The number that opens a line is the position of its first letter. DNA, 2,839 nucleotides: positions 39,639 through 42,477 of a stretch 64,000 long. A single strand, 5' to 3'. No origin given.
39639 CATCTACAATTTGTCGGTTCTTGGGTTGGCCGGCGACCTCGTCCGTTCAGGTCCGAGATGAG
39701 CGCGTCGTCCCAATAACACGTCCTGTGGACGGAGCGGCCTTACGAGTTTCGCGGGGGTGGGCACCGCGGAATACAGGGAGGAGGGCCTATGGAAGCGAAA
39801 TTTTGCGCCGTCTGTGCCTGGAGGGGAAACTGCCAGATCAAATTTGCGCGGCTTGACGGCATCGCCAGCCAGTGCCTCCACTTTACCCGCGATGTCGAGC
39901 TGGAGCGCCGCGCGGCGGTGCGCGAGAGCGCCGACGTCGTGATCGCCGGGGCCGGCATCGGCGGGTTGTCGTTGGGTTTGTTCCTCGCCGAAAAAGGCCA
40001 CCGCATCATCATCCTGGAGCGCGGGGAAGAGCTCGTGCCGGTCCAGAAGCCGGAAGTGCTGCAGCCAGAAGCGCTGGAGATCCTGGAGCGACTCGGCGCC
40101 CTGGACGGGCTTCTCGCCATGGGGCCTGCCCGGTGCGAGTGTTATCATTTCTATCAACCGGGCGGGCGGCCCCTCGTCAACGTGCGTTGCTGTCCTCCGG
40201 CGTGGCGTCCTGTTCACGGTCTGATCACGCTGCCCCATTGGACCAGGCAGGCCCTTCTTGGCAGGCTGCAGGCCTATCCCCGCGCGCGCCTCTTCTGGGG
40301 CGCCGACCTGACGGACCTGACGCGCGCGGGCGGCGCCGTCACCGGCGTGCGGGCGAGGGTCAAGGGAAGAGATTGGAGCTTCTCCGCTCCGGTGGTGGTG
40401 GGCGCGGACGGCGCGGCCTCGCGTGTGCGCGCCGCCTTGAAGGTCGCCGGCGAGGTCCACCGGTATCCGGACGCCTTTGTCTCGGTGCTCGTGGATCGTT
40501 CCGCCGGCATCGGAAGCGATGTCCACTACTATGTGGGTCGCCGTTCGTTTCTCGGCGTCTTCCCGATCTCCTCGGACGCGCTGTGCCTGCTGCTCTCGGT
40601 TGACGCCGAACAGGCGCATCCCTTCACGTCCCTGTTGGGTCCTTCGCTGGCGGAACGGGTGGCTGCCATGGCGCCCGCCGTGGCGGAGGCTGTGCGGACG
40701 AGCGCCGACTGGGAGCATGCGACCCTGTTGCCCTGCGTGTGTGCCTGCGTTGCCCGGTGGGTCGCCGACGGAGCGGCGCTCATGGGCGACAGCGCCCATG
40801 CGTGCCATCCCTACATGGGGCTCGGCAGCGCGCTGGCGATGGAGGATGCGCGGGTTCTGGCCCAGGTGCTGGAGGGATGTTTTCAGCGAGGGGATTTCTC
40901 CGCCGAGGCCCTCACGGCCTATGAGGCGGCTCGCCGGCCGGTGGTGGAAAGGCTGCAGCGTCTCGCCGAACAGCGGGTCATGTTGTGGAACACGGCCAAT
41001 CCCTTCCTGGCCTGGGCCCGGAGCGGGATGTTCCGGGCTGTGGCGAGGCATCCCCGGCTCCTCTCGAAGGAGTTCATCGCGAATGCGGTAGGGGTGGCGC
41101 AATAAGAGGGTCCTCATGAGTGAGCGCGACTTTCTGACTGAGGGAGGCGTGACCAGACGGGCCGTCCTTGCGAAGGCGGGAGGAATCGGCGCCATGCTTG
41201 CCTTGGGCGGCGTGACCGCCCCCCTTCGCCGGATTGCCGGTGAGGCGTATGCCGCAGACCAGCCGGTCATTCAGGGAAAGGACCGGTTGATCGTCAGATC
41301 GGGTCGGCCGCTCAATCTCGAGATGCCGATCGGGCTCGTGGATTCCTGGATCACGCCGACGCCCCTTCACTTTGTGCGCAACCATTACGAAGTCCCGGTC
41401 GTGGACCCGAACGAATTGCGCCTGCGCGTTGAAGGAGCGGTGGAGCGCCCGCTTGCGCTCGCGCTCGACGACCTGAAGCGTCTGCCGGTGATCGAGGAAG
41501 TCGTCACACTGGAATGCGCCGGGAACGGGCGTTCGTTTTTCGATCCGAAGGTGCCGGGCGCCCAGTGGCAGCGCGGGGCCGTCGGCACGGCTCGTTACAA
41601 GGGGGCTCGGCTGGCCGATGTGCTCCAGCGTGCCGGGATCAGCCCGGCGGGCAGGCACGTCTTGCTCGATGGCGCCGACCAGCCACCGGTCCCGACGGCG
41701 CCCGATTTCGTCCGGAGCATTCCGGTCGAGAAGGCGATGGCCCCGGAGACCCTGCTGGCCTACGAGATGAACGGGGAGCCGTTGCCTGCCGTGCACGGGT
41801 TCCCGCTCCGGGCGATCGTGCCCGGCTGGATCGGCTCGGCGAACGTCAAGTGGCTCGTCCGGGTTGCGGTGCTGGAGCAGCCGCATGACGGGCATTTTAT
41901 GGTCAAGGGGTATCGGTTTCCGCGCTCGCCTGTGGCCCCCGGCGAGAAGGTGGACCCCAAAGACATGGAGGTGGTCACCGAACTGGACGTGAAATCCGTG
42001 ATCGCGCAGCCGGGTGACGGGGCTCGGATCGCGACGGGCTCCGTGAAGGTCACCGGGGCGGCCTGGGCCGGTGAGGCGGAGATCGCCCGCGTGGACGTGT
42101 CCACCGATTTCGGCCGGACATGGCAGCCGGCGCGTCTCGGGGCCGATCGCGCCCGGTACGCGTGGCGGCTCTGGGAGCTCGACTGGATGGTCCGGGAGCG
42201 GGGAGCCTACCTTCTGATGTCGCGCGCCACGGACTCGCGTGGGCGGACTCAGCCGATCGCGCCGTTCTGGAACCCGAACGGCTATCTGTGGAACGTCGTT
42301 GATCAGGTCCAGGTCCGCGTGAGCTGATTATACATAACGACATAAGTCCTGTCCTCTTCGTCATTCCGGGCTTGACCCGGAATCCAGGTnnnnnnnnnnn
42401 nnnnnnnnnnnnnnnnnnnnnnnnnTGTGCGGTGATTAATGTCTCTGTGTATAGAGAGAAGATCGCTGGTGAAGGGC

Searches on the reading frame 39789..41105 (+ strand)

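Call 4: search_protein_families(library=pfam, proteins=[window:39789-41105:+], max_evalue=0.1)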
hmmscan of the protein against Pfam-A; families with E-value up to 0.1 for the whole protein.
window:39789-41105:+ (438 aa): 10 families
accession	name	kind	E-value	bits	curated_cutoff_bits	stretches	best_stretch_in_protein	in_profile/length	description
PF01494.25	FAD_binding_3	-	1e-35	124.1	22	1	48-391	2-347/349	FAD binding domain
PF08491.16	SE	-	1.7e-07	31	20.1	1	200-393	2-198/276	Squalene epoxidase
PF00890.30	FAD_binding_2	-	6.1e-07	29.4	20.4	1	49-81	1-33/414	FAD binding domain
PF01266.30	DAO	-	1.1e-05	25.6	27.9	1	49-80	1-32/353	FAD dependent oxidoreductase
PF13450.12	NAD_binding_8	-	0.00036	21.2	21.9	1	52-81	1-30/68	NAD(P)-binding Rossmann-like domain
PF07992.20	Pyr_redox_2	-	0.0012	18.8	26.1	1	49-83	2-36/291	Pyridine nucleotide-disulphide oxidoreductase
PF01946.23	Thi4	-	0.004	16.9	26.2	1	47-78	17-49/235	Thi4 family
PF05834.18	Lycopene_cycl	-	0.0044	16.6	23.4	0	49-82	1-36/380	Lycopene cyclase protein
PF00070.33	Pyr_redox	-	0.015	16.2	22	1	50-86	2-38/82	Pyridine nucleotide-disulphide oxidoreductase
PF12831.13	FAD_oxidored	-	0.029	14.1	27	0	49-80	1-32/416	FAD dependent oxidoreductase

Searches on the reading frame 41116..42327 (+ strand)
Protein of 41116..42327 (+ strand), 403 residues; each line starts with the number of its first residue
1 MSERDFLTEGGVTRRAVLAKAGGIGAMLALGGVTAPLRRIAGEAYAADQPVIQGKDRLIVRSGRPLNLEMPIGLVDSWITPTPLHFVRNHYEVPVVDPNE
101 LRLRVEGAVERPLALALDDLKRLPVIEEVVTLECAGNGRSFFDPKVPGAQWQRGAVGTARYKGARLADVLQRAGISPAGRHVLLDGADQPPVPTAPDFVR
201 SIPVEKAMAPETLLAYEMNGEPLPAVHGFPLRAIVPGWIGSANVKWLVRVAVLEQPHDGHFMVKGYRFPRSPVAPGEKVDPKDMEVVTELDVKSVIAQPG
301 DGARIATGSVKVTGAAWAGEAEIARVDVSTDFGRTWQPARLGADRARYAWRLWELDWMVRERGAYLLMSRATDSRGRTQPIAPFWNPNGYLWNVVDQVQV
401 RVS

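Call 4: search_protein_families(library=pfam, proteins=[window:41116-42327:+], max_evalue=0.1)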
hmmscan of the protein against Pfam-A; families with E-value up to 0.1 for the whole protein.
window:41116-42327:+ (403 aa): 3 families
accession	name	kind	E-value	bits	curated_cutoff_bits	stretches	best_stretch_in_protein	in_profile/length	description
PF00174.25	Oxidored_molyb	-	3.9e-58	196.2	24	1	90-260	1-168/169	Oxidoreductase molybdopterin binding domain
PF03404.22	Mo-co_dimer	-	1.3e-18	67.8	22.7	1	286-401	3-136/138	Mo-co oxidoreductase dimerisation domain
PF02012.26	BNR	-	0.097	13.2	27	0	328-338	2-12/12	BNR/Asp-box repeat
